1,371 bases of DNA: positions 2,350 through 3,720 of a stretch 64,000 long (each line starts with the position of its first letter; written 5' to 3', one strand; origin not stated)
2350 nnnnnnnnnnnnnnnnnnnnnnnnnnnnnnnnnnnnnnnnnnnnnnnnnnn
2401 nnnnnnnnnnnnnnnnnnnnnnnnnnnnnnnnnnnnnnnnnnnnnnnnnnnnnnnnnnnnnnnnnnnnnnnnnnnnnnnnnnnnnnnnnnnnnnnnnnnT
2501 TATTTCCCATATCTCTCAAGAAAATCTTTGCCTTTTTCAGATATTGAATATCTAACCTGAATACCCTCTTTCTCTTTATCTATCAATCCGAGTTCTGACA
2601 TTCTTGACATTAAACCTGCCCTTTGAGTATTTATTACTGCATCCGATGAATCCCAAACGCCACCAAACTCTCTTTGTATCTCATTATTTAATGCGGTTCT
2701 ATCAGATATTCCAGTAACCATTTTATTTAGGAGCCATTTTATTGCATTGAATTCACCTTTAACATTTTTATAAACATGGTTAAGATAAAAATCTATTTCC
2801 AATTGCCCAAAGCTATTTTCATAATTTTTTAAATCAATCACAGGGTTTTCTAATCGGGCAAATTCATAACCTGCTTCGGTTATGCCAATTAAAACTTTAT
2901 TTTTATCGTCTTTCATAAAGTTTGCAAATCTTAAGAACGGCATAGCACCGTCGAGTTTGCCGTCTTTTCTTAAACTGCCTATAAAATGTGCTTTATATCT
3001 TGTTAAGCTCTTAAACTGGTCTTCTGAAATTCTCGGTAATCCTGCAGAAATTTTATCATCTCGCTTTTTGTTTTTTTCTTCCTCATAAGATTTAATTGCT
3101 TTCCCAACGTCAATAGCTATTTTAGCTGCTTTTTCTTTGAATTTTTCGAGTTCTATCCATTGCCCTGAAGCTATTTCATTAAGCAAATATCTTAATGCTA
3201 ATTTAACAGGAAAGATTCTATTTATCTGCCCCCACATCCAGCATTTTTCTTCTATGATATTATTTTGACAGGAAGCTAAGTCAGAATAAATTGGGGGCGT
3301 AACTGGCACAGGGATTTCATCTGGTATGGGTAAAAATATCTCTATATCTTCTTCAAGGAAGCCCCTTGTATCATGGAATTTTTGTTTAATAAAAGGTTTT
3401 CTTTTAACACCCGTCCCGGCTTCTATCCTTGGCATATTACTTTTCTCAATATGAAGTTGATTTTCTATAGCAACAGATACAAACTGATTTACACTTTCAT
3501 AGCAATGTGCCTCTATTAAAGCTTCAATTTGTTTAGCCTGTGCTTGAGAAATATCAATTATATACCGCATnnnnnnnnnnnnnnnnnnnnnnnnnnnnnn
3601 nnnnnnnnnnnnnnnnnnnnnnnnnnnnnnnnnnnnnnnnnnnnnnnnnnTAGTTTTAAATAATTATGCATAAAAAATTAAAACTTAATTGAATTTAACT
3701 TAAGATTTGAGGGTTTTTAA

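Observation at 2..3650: AT-rich three-gene operon built around a MORC-like GHKL ATPase, a candidate uncharacterised conflict or defence module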

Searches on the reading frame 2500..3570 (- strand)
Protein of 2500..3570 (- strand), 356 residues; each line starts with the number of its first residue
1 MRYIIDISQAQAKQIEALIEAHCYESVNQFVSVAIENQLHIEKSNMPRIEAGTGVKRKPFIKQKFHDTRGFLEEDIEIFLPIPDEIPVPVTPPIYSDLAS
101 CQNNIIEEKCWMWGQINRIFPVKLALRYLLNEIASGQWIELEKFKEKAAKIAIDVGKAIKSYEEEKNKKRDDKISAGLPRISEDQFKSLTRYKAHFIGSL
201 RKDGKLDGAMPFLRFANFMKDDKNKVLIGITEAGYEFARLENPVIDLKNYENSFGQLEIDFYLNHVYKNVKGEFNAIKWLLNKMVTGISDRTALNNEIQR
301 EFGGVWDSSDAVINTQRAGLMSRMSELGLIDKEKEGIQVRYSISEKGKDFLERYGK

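Call 7: search_protein_families(library=pfam, proteins=[window:2500-3570:-], max_evalue=0.1)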
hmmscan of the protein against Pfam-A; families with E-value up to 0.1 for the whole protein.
window:2500-3570:- (356 aa): 1 family
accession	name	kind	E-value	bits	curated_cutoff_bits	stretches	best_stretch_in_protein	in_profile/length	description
PF07848.18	PaaX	-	0.045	14.4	24.8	1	317-347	41-70/70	PaaX-like protein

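Call 8: search_protein_families(library=padloc, proteins=[window:2500-3570:-], max_evalue=0.1)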
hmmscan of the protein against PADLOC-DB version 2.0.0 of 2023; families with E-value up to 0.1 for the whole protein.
window:2500-3570:- (356 aa): 1 family
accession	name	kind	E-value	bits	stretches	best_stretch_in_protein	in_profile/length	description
PDLC03869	LmuC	-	0.0069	14.1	1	320-353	95-128/168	-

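Call 9: search_protein_families(library=ncbifam, proteins=[window:2500-3570:-], max_evalue=0.1)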
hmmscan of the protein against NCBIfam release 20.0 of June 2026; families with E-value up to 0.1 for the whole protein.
window:2500-3570:- (356 aa): 0 families

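Call 24: find_homologous_proteins(query=window:2500-3570:-)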
Query window:2500-3570:- (356 aa): 197 proteins with E <= 0.001 among 5503 candidates; the best 120 are listed.
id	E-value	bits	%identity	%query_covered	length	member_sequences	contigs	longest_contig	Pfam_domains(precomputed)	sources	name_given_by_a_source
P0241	8.3e-213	724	91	100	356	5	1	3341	-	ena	-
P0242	4.2e-202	689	88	100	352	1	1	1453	-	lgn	-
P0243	2.6e-201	686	85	100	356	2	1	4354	-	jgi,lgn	-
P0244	1.8e-162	558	74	99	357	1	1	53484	-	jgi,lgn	jgi:hypothetical protein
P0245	4.7e-149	514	66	100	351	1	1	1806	-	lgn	-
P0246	9.5e-137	474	63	99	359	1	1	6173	-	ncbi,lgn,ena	-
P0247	8.0e-126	438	57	99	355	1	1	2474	-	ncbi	-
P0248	1.0e-118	415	56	99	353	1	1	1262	-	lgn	-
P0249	2.3e-116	407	55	99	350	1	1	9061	-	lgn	-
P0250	2.4e-112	394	51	100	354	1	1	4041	-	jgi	jgi:hypothetical protein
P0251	3.7e-112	393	53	99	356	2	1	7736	-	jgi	jgi:Arc/MetJ-type ribon-helix-helix transcriptional regulator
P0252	7.3e-111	389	51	99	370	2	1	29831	-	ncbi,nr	ncbi:MAG: hypothetical protein PHX20_01110 [Candidatus Omnitrophica bacterium]|nr:hypothetical prote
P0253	7.1e-110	386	52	99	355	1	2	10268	-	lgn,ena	-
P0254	7.4e-109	382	51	99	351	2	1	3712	-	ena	-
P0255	1.3e-108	381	51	99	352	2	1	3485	-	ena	-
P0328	3.2e-91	324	46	100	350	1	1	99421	-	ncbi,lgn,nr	ncbi:MAG: hypothetical protein M1371_05235 [Actinobacteria bacterium]|nr:hypothetical protein [Actin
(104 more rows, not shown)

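Call 25: find_encoding_contigs(protein=P0241, flank=6000, max_places=3)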
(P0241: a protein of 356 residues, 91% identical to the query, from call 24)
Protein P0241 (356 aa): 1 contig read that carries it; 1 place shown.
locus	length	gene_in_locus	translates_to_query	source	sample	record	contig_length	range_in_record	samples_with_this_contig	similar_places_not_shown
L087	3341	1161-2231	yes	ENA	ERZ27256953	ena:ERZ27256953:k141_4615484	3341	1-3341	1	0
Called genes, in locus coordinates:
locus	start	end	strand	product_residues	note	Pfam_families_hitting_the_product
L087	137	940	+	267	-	-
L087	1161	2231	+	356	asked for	-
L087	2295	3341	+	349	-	?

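Call 26: find_encoding_contigs(protein=P0244, flank=8000, max_places=2)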
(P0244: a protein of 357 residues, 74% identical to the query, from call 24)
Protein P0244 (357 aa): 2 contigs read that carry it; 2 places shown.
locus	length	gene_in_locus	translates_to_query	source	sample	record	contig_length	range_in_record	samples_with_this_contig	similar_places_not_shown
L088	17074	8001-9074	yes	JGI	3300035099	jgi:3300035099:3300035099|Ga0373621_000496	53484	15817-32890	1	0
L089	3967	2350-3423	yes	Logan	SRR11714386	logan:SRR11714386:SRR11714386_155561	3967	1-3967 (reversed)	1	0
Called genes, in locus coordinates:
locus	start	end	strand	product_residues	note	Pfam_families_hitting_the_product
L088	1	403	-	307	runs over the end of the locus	PF13623:SurA_N_2 (weak), PF13624:SurA_N_3, PF13145:Rotamase_2, PF13616:Rotamase_3, PF00639:Rotamase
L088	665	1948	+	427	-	PF00202:Aminotran_3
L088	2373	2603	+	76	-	PF09527:ATPase_gene1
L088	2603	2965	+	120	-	-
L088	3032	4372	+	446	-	PF00342:PGI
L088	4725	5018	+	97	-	PF20582:UPF0758_N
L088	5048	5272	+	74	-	-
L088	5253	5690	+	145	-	PF01850:PIN (weak)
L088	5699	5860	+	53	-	-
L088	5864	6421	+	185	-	-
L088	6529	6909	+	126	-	PF05168:HEPN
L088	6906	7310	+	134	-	-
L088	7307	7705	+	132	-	-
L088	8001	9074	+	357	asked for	-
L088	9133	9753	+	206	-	-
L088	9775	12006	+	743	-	-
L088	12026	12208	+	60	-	-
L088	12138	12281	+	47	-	-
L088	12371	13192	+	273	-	-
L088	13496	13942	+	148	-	-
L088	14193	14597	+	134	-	PF22091:DUF6941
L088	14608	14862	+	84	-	-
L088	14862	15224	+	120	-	PF15919:HicB_lk_antitox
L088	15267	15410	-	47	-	PF02146:SIR2 (weak)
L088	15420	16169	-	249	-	-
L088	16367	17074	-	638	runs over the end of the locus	-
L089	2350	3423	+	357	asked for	-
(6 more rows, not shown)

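Call 27: find_encoding_contigs(protein=P0328, flank=8000, max_places=2)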
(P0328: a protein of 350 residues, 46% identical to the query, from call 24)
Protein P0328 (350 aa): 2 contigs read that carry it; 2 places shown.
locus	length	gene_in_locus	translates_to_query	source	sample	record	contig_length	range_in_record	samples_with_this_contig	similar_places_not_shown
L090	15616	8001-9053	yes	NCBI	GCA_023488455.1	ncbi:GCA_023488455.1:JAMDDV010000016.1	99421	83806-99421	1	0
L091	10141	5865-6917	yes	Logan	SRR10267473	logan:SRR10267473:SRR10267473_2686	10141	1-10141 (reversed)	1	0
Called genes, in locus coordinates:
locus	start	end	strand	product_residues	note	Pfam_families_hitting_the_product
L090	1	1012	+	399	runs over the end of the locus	PF02441:Flavoprotein, PF04127:DFP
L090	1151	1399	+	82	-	PF12651:RHH_3 (weak)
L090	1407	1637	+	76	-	-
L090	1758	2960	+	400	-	PF00438:S-AdoMet_synt_N, PF02772:S-AdoMet_synt_M, PF02773:S-AdoMet_synt_C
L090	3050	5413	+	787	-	PF17764:PriA_3primeBD, PF18319:Zn_ribbon_PriA (weak)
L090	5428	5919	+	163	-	PF01327:Pep_deformylase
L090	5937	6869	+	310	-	PF00551:Formyl_trans_N, PF02911:Formyl_trans_C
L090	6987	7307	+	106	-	PF01909:NTP_transf_2, PF18765:Polbeta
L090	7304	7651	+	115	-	PF01934:HepT-like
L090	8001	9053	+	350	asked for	-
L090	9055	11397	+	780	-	-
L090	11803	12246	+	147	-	PF01936:NYN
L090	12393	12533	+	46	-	-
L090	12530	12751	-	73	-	-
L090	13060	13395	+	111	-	PF18765:Polbeta, PF01909:NTP_transf_2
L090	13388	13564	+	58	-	PF01934:HepT-like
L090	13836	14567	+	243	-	PF01261:AP_endonuc_2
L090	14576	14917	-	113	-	-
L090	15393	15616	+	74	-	?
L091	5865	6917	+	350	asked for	-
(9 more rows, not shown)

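Call 28: search_protein_families(library=pfam, proteins=[L090:9055-11397:+, L088:9775-12006:+, L088:9133-9753:+, L087:2295-3341:+], max_evalue=0.1)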
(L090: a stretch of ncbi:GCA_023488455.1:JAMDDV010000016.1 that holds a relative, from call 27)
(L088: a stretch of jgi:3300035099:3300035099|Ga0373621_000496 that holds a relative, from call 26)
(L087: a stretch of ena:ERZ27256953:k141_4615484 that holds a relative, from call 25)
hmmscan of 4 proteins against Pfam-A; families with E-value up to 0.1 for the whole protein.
L090:9055-11397:+ (780 aa): 2 families
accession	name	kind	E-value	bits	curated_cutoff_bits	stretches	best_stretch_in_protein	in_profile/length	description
PF13589.12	HATPase_c_3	-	0.0012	19.3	25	1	108-173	9-76/137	Histidine kinase-, DNA gyrase B-, and HSP90-like ATPase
PF07993.18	NAD_binding_4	-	0.099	12.2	20.1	0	683-771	153-241/258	Male sterility protein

L088:9775-12006:+ (743 aa): 2 families
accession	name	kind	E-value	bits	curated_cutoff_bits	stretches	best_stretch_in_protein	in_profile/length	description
PF13589.12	HATPase_c_3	-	0.0039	17.7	25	1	29-85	5-55/137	Histidine kinase-, DNA gyrase B-, and HSP90-like ATPase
PF05367.17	Phage_endo_I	-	0.043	13.9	29.1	0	510-548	50-88/149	Phage endonuclease I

L088:9133-9753:+ (206 aa): 0 families

L087:2295-3341:+ (349 aa): 0 families

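Call 36: find_related_loci(query=A3, collection=metagenome_contigs, flank=6000)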
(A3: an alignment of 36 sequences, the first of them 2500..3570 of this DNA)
Query A3 (356 aa) in metagenome_contigs; peptide patterns used: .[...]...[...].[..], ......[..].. (x = any residue, [..] = any of these).
135 stretches matched a pattern; 96 encode a relative of the query (tblastn E <= 1e-3); the best 80 are kept; 80 distinct loci.
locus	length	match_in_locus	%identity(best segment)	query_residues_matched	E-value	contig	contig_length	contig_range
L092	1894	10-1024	94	1-356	9e-158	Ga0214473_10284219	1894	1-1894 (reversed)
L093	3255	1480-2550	63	1-353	4e-150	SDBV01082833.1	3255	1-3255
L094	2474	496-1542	57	1-354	9e-141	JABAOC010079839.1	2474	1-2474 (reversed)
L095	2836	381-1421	52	1-353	1e-118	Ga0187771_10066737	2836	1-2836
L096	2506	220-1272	52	1-356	4e-119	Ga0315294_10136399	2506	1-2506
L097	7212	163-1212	51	1-353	9e-114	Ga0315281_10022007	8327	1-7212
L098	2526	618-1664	50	1-355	5e-118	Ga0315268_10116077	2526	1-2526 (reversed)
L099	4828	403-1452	50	1-356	8e-113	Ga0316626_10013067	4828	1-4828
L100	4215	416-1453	51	1-352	6e-113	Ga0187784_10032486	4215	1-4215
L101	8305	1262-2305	49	1-353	2e-111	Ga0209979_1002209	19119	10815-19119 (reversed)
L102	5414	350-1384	51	1-351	6e-111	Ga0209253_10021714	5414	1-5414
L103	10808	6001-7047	49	1-353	7e-111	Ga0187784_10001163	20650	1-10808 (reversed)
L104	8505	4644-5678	50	1-351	1e-110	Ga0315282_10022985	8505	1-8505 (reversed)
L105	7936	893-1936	49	1-353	1e-110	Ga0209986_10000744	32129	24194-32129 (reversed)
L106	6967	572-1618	50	1-353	1e-110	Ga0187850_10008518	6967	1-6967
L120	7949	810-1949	46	1-354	5e-102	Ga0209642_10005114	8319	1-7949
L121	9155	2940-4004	47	1-352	2e-101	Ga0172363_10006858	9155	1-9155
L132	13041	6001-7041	46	1-353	2e-92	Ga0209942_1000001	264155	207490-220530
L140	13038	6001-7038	43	1-351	2e-84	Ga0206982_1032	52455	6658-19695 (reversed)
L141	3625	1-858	48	70-351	4e-84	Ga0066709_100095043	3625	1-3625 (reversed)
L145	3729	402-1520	37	1-355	4e-76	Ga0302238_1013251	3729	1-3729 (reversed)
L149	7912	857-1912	38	1-351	6e-67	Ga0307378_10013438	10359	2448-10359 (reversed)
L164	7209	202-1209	32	2-353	1e-52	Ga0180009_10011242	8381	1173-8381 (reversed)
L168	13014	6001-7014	32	1-351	1e-49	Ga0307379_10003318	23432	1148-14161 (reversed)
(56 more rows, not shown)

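Call 44: predict_structure(alignment_id=A3)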
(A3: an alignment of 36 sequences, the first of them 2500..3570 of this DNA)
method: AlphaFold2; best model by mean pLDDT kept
length: 356 residues; sequences in the alignment: 36
mean_pLDDT: 88.3   pTM: 0.79
mean pLDDT of the five models: 88.3, 88.1, 86.4, 86.1, 85.5
residues with pLDDT >= 90: 244; 70-90: 78; 50-70: 19; < 50: 15
segments of 3 or more residues with pLDDT < 50: 46-56, 70-72
pLDDT, mean of each block of 10 residues (from residue 1): 85 95 92 84 54 46 54 65 92 95 85 94 98 90 96 91 89 89 82 96 95 98 97 98 93 96 98 97 95 94 85 92 97 89 96 85
secondary structure, 60 per line:
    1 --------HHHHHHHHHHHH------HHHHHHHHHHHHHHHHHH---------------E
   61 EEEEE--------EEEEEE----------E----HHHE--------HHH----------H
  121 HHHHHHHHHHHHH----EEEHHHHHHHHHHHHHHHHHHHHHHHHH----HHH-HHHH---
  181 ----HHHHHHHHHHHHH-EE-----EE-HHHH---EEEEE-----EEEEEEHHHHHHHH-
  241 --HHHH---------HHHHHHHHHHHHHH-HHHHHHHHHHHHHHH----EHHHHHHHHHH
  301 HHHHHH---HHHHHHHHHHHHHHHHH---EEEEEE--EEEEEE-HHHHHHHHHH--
elements in order: H9-20 H27-44 E60-65 E74-79 H120-133 E138-140 H141-165 H174-177 H185-197 H209-212 E216-220 E226-231 H232-239 H243-246 H256-269 H271-285 H291-306 H310-326 E330-335 E338-343 H345-354

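Call 47: fold_search(model_id=the predicted structure, library=pdb)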
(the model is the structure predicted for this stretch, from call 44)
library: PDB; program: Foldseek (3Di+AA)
matches with E <= 10: 468; with E <= 0.001: 0
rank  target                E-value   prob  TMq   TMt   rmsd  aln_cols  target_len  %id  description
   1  6aht_B                4.2e-02  1.00  0.20  0.56   4.8       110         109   16  Plasmid partitioning protein TubR from Bacillus cereus (released 2019-06-26)
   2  5afq_B                5.0e-02  0.63  0.18  0.15  15.2       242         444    6  Crystal structure of RPC62 - RPC32 beta (released 2015-10-07)
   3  5afq_A                5.2e-02  0.63  0.18  0.15  15.0       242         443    6  Crystal structure of RPC62 - RPC32 beta (released 2015-10-07)
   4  8e4y                  8.4e-02  0.21  0.17  0.11  13.9       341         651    8  Cryo-EM structure of human glycerol-3-phosphate acyltransferase 1 (GPAT1) in complex with 2-oxohexadecyl-CoA (released 2022-12-21)
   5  8ioi_A                1.6e-01  0.96  0.17  0.29   4.4        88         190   20  Crystal Structure of PadR- family transcriptional regulator Rv1176c from Mycobacterium tuberculosis H37Rv. (released 2024-03-13)
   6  6aht_A                2.1e-01  0.94  0.20  0.55   5.2       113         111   16  Plasmid partitioning protein TubR from Bacillus cereus (released 2019-06-26)
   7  4ooi_B                2.1e-01  0.57  0.12  0.33   9.5        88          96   18  Reduced HlyU from Vibrio cholerae N16961 (released 2014-12-31)
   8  9fny_A3               2.2e-01  0.54  0.20  0.23   8.2       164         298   10  PF30S-PF30S dimer mediated by aRDF from P. furiosus (Structure I) (released 2025-01-15)
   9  2xv4                  2.2e-01  0.33  0.17  0.16  14.4       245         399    9  Structure of Human RPC62 (partial) (released 2011-03-02)
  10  6o8o_D                2.3e-01  0.93  0.15  0.44   4.6        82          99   17  Crystal Structure of C9S disulfide state of Sulfide-responsive transcriptional repressor (SqrR) from Rhodobacter capsu (released 2020-04-01)
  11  4k2e_B                2.3e-01  0.54  0.11  0.34   9.4        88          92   17  HlyU from Vibrio cholerae N16961 (released 2014-04-30)
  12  1r22_B                2.4e-01  0.91  0.16  0.47   4.6        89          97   18  Crystal structure of the cyanobacterial metallothionein repressor SmtB (C14S/C61S/C121S mutant) in the Zn2alpha5-form (released 2004-05-18)
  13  9fny_A4               2.4e-01  0.41  0.19  0.23   8.5       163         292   10  PF30S-PF30S dimer mediated by aRDF from P. furiosus (Structure I) (released 2025-01-15)
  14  6o8k                  2.6e-01  0.95  0.15  0.48   4.5        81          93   17  Crystal Structure of apo and reduced Sulfide-responsive transcriptional repressor (SqrR) from Rhodobacter capsulatus. (released 2020-04-01)
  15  3cuo_A                2.7e-01  0.91  0.15  0.44   3.6        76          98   18  Crystal structure of the predicted DNA-binding transcriptional regulator from E. coli (released 2008-06-17)
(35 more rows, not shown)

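Call 49: search_protein_families(library=pfam, proteins=[L132:7054-9579:+, L099:1463-3805:+, L101:3048-5255:+, L168:7294-9945:+, L097:1240-3675:+, L121:4360-6351:+, L164:1239-3467:+, L141:986-2947:+, L101:2400-3038:+, L121:6351-7025:+], max_evalue=0.1)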
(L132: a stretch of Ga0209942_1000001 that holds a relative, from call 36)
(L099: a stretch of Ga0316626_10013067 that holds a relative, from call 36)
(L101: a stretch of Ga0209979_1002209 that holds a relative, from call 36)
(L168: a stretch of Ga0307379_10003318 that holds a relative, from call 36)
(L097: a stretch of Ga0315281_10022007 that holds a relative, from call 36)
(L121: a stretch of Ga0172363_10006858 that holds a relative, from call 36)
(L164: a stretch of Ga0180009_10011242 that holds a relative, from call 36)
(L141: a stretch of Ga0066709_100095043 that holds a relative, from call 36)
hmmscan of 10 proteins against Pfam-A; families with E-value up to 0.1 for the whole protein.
L132:7054-9579:+ (841 aa): 1 family
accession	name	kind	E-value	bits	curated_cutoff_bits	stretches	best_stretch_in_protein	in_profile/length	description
PF10720.14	DUF2515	-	0.071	12.9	24.3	0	457-585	149-269/294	Protein of unknown function (DUF2515)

L099:1463-3805:+ (780 aa): 0 families

L101:3048-5255:+ (735 aa): 2 families
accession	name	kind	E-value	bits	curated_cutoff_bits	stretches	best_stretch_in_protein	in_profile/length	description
PF13589.12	HATPase_c_3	-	3.1e-05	24.4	25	1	27-131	5-99/137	Histidine kinase-, DNA gyrase B-, and HSP90-like ATPase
PF02518.31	HATPase_c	-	0.0094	16.8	26.4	1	26-109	7-74/111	Histidine kinase-, DNA gyrase B-, and HSP90-like ATPase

L168:7294-9945:+ (883 aa): 2 families
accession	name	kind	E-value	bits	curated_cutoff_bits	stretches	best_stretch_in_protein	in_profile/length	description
PF13589.12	HATPase_c_3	-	1.3e-05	25.7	25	1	164-247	5-76/137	Histidine kinase-, DNA gyrase B-, and HSP90-like ATPase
PF02518.31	HATPase_c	-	0.0011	19.8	26.4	1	161-227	5-61/111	Histidine kinase-, DNA gyrase B-, and HSP90-like ATPase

L097:1240-3675:+ (811 aa): 3 families
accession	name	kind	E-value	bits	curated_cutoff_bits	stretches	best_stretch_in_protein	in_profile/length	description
PF18890.5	FANCL_d2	-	0.017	16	23.7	1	442-483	7-48/91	FANCL UBC-like domain 2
PF13240.11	Zn_Ribbon_1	-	0.039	14.2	25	1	3-20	2-19/23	zinc-ribbon domain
PF12773.13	DZR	-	0.047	14.3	27.3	1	3-22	1-20/45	Double zinc ribbon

L121:4360-6351:+ (663 aa): 0 families

L164:1239-3467:+ (742 aa): 4 families
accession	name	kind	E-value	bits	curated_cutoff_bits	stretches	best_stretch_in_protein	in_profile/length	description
PF02368.24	Big_2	-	3.2e-12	46.7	22.8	2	441-507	9-71/79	Bacterial Ig-like domain (group 2)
PF02369.22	Big_1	-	0.00036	21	34.9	1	452-505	19-69/93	Bacterial Ig-like domain (group 1)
PF21473.3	Ssb-like_OB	-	0.016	15.8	24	0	702-739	34-69/97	Single-stranded DNA binding protein Ssb-like, OB fold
PF21461.3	HL_N-beta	-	0.062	13.5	27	0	483-510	26-50/57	Hyaluronate lyase, N-terminal beta-sheet domain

L141:986-2947:+ (653 aa): 0 families

L101:2400-3038:+ (212 aa): 0 families

L121:6351-7025:+ (224 aa): 0 families

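Call 59: search_solved_structures(query=A4, max_evalue=1)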
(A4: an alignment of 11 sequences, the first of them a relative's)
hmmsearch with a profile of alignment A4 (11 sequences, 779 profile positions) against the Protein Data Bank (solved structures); distinct sequences matched with E-value up to 1: 1.
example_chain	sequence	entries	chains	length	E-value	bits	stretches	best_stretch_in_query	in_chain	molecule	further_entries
7x2e_A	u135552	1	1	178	0.71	11.3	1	411-482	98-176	Harmonin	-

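Call 60: search_solved_structures(query=A5, max_evalue=1)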
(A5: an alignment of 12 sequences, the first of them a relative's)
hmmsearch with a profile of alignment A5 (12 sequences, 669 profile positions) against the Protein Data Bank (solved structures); distinct sequences matched with E-value up to 1: 0.

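Call 61: search_solved_structures(query=A7, max_evalue=1)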
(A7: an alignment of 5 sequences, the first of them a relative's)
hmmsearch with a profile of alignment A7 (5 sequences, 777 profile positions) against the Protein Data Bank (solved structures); distinct sequences matched with E-value up to 1: 14.
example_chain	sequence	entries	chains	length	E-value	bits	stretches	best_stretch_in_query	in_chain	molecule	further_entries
9ifo_A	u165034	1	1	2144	5e-09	38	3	500-624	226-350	Teneurin-Like Protein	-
9pt5_A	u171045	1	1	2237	5.7e-09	37.8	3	500-624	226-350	Teneurin-like protein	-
8gyr_A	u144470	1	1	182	3.9e-07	31.7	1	463-626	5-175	Leptospira Immunoglobulin-like protein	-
9hcj_10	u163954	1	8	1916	1.5e-05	26.5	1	497-572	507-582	Nucleoporin 210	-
7z47_G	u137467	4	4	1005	2.8e-05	25.6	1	498-628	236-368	Surface protein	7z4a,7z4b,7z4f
7quz_AAA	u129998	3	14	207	2.9e-05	25.5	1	548-630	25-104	Beta-1,3-glucanase bglH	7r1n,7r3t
8s83_A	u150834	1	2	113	0.0052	18.1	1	489-546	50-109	S-layer protein sap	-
9cuy_c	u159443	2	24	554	0.025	15.8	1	499-617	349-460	Short tail fiber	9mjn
2mqg_A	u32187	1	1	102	0.062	14.5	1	548-629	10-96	LigB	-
2mog_A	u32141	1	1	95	0.094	13.9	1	552-629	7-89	Bacterial Ig-like domain, group 2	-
6n1a_A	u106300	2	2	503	0.11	13.6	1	498-536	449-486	Carbohydrate-binding protein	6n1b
8zdj_S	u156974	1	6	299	0.61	11.2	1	554-627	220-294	Tail Tube Protein (gp13)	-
8zdl_S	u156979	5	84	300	0.62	11.2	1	554-627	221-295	Tail Tube Protein (gp13)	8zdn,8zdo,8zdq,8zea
7r5j_10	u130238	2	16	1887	0.69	11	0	519-631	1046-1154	Nuclear pore membrane glycoprotein 210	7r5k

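Call 64: find_related_loci(query=A3, collection=viral_contigs, flank=8000)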
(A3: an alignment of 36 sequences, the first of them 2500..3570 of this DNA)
Query A3 (356 aa) in viral_contigs; peptide patterns used: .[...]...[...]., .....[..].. (x = any residue, [..] = any of these).
53 stretches matched a pattern, but none encodes a relative of the query by tblastn (E <= 1e-3).

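Call 74: search_protein_families(library=padloc, proteins=[L090:9046-11394:+, L101:3048-5252:+, L121:4360-6348:+, L121:6351-7022:+, L101:2400-3035:+, L164:1239-3464:+, L164:3445-4134:+, L141:986-2944:+], max_evalue=0.01)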
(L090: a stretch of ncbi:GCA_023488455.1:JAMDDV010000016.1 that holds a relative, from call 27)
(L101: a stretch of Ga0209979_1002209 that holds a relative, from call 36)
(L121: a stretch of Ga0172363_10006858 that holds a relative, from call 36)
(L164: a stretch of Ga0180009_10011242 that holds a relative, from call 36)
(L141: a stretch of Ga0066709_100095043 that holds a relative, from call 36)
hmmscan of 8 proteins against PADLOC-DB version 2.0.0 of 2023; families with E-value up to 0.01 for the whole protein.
L090:9046-11394:+ (783 aa): 0 families

L101:3048-5252:+ (735 aa): 0 families

L121:4360-6348:+ (663 aa): 0 families

L121:6351-7022:+ (224 aa): 0 families

L101:2400-3035:+ (212 aa): 0 families

L164:1239-3464:+ (742 aa): 0 families

L164:3445-4134:+ (230 aa): 0 families

L141:986-2944:+ (653 aa): 1 family
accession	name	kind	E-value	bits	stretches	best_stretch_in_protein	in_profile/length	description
PDLC04582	PDC-M33A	-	7.8e-19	65.8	1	97-304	103-287/627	-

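Call 75: search_protein_families(library=phrogs, proteins=[window:2500-3570:-], max_evalue=0.01)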
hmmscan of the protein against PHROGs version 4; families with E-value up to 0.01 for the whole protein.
window:2500-3570:- (356 aa): 0 families
